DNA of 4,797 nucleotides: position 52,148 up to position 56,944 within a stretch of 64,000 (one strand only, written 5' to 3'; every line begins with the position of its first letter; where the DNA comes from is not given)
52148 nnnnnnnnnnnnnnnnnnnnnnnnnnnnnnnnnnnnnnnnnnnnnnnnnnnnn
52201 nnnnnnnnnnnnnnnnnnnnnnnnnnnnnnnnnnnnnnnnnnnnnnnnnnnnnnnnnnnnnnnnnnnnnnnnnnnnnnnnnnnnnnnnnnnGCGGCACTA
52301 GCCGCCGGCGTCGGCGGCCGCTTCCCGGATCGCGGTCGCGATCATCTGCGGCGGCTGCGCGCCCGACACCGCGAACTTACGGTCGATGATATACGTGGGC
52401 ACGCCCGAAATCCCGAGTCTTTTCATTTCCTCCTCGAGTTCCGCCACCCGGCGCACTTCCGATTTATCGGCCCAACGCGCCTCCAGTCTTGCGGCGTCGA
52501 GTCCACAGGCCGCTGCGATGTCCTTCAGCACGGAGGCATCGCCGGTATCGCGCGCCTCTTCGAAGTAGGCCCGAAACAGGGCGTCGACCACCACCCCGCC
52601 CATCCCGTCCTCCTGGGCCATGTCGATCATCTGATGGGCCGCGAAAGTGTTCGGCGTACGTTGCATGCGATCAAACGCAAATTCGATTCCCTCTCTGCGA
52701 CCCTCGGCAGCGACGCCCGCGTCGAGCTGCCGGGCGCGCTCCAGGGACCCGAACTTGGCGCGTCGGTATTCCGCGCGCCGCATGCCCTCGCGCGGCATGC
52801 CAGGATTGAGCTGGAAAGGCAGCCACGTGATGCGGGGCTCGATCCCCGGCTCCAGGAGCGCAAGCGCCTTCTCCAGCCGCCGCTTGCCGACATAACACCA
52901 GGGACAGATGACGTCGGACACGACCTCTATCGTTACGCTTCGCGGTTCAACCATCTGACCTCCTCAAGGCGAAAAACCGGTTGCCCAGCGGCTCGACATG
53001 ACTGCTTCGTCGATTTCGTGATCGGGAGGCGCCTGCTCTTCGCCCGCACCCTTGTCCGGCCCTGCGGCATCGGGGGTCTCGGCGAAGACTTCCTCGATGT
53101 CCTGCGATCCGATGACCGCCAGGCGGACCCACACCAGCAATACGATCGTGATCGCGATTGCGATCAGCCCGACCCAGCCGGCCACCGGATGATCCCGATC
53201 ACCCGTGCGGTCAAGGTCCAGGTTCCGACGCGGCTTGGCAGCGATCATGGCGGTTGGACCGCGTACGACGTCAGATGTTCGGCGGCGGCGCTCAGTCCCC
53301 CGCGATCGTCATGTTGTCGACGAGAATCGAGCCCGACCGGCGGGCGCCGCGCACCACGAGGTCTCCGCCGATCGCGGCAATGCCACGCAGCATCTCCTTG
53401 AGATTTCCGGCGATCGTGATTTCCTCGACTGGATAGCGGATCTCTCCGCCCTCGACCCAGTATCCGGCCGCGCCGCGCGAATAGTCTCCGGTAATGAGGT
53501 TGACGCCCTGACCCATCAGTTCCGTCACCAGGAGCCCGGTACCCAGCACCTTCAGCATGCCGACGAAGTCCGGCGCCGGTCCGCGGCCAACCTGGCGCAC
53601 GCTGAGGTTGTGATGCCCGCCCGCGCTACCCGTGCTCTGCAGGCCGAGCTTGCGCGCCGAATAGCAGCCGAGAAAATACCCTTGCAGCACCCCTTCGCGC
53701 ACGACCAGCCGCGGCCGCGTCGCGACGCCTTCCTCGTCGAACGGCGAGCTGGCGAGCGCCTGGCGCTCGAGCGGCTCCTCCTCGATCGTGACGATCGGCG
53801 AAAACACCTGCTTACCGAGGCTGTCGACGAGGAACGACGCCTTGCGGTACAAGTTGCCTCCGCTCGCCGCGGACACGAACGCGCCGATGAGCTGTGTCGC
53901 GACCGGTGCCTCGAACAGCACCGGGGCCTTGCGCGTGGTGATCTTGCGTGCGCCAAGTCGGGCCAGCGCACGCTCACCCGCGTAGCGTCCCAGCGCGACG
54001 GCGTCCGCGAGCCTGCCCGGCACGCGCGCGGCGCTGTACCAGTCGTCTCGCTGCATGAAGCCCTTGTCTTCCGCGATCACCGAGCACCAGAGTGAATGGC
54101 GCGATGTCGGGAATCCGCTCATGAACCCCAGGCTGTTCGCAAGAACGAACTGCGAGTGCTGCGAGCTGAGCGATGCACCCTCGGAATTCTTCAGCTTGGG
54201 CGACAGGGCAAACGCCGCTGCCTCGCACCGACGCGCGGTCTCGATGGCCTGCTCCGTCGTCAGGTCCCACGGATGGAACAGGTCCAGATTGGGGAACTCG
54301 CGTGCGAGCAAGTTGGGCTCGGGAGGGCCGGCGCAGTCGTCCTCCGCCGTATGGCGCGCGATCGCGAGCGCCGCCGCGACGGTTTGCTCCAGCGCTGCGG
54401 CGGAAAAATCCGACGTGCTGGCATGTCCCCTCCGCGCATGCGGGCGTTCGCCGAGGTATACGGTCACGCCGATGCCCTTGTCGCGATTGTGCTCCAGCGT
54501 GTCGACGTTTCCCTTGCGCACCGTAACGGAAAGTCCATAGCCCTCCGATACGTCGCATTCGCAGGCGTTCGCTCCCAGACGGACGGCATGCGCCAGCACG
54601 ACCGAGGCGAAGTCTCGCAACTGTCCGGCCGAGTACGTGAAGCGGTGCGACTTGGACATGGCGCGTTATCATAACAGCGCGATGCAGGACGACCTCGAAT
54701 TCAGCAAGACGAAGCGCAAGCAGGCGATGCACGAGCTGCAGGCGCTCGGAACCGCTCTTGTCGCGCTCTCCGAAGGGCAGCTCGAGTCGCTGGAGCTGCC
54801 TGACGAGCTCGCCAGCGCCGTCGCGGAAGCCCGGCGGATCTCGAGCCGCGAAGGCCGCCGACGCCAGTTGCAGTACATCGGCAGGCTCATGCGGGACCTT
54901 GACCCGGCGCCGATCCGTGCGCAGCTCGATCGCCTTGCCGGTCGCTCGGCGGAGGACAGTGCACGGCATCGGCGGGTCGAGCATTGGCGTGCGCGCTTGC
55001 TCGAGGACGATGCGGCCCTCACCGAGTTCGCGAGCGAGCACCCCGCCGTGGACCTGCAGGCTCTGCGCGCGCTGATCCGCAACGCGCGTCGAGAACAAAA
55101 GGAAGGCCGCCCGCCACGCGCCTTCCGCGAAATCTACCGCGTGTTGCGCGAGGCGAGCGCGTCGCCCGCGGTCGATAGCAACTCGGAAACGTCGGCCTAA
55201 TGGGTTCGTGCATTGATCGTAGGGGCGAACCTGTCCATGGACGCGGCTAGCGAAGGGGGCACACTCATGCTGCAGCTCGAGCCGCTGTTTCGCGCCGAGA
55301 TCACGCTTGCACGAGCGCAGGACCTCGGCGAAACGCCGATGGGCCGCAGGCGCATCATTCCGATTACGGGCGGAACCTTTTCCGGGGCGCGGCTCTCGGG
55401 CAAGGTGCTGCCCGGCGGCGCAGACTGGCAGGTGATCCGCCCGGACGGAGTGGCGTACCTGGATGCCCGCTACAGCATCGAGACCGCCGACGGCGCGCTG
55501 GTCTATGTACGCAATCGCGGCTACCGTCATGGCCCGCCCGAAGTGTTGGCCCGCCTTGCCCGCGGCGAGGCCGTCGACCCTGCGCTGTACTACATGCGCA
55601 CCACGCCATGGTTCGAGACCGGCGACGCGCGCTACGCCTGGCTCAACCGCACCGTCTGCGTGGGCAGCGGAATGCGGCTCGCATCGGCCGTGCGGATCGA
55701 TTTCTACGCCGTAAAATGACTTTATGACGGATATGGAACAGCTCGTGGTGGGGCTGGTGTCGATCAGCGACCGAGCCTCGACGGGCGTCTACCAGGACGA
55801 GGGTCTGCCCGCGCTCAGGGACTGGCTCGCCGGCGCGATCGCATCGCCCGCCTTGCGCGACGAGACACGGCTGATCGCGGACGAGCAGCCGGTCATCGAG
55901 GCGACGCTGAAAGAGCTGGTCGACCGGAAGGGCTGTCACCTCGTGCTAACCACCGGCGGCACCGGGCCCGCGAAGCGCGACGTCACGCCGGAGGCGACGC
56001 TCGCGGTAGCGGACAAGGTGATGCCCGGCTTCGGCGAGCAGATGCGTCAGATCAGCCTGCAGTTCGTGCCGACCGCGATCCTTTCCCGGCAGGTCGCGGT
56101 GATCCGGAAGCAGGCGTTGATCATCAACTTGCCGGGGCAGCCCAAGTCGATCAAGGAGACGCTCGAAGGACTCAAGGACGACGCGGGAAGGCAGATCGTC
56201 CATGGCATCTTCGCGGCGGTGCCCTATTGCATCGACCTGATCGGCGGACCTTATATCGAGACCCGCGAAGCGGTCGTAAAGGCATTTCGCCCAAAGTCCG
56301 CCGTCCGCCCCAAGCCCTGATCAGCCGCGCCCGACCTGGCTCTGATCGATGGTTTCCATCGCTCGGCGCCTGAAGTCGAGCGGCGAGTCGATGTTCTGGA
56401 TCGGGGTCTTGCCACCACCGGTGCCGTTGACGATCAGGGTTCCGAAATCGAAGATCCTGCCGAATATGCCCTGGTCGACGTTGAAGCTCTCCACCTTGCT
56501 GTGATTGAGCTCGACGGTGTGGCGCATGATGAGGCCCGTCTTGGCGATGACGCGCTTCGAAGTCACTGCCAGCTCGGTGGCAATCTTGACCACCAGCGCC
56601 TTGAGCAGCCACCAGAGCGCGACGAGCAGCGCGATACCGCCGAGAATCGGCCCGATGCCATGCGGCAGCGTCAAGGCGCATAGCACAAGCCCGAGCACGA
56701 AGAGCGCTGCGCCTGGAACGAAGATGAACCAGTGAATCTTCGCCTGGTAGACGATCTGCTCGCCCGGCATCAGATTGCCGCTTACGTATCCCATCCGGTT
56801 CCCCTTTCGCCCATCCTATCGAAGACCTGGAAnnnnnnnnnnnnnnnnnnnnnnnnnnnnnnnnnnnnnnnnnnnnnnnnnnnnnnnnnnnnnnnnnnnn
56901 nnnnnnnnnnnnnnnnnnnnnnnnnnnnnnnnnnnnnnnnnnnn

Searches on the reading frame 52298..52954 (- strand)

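Call 38: search_protein_families(library=pfam, proteins=[window:52298-52954:-], max_evalue=0.00001)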
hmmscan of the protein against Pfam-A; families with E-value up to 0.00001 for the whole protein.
window:52298-52954:- (218 aa): 1 family
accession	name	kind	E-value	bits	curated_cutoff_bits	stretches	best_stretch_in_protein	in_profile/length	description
PF01323.26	DSBA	-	8.8e-39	133.7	25.6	1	8-209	1-190/191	DSBA-like thioredoxin domain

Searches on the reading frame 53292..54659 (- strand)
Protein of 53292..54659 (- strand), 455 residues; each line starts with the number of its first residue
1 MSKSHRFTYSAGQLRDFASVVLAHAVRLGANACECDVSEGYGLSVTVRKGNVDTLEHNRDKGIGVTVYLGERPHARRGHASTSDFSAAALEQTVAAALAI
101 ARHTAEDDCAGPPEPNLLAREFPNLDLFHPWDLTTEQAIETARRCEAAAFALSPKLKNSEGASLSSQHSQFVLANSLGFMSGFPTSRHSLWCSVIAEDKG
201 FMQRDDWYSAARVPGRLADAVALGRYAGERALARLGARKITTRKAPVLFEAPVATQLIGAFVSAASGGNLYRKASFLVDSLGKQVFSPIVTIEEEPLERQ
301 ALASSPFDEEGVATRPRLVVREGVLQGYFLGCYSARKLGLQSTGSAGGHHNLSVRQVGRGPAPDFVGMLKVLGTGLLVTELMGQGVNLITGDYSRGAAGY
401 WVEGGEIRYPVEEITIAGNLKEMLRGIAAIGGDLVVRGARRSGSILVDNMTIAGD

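Call 38: search_protein_families(library=pfam, proteins=[window:53292-54659:-], max_evalue=0.00001)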
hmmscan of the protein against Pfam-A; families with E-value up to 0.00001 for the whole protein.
window:53292-54659:- (455 aa): 3 families
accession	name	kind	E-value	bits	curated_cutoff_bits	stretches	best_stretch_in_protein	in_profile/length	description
PF19289.4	PmbA_TldD_3rd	-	8.9e-65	218.4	22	1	242-454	1-220/220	PmbA/TldA metallopeptidase C-terminal domain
PF19290.4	PmbA_TldD_2nd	-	3.4e-18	66.5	20.9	1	129-235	2-109/109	PmbA/TldA metallopeptidase central domain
PF01523.21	PmbA_TldD_1st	-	2.6e-12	47.1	20.9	1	33-101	1-65/65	PmbA/TldA metallopeptidase domain 1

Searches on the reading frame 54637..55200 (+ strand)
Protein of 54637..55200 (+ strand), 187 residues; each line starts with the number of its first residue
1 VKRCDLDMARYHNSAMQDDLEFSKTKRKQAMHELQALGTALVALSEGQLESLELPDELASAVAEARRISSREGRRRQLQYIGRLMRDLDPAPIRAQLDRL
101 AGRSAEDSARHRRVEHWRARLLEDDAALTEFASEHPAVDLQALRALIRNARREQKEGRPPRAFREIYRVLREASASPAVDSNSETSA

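Call 38: search_protein_families(library=pfam, proteins=[window:54637-55200:+], max_evalue=0.00001)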
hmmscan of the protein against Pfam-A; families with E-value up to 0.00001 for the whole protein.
window:54637-55200:+ (187 aa): 1 family
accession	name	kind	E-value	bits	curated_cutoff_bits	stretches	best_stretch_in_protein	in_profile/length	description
PF04751.20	DarP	-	1.6e-53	181.2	26.3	1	23-171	4-153/153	Dual-action ribosomal maturation protein DarP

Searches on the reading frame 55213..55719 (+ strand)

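Call 38: search_protein_families(library=pfam, proteins=[window:55213-55719:+], max_evalue=0.00001)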
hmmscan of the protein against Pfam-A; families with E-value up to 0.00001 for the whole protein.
window:55213-55719:+ (168 aa): 1 family
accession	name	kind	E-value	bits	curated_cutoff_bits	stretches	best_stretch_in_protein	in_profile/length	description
PF11578.13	DUF3237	-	2.1e-54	183.7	24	1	21-167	2-149/149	Protein of unknown function (DUF3237)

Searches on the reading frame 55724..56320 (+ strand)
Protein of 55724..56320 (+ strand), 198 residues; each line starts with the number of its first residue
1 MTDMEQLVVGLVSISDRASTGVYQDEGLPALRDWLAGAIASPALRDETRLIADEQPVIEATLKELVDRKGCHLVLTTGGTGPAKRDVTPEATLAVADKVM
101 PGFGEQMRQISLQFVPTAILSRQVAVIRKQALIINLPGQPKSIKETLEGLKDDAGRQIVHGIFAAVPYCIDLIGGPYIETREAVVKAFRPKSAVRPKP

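Call 38: search_protein_families(library=pfam, proteins=[window:55724-56320:+], max_evalue=0.00001)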
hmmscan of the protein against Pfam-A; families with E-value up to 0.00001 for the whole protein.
window:55724-56320:+ (198 aa): 1 family
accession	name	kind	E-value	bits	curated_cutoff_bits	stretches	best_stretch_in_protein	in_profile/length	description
PF00994.29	MoCF_biosynth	-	7.9e-25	87.7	26.6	1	11-150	2-137/144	Probable molybdopterin binding domain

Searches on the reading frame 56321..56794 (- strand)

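Call 38: search_protein_families(library=pfam, proteins=[window:56321-56794:-], max_evalue=0.00001)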
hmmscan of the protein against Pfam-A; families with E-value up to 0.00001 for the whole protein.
window:56321-56794:- (157 aa): 1 family
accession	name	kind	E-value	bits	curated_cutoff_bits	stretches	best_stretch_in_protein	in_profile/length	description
PF03703.20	bPH_2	-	1.6e-12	47.9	22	1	72-143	3-76/78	Bacterial PH domain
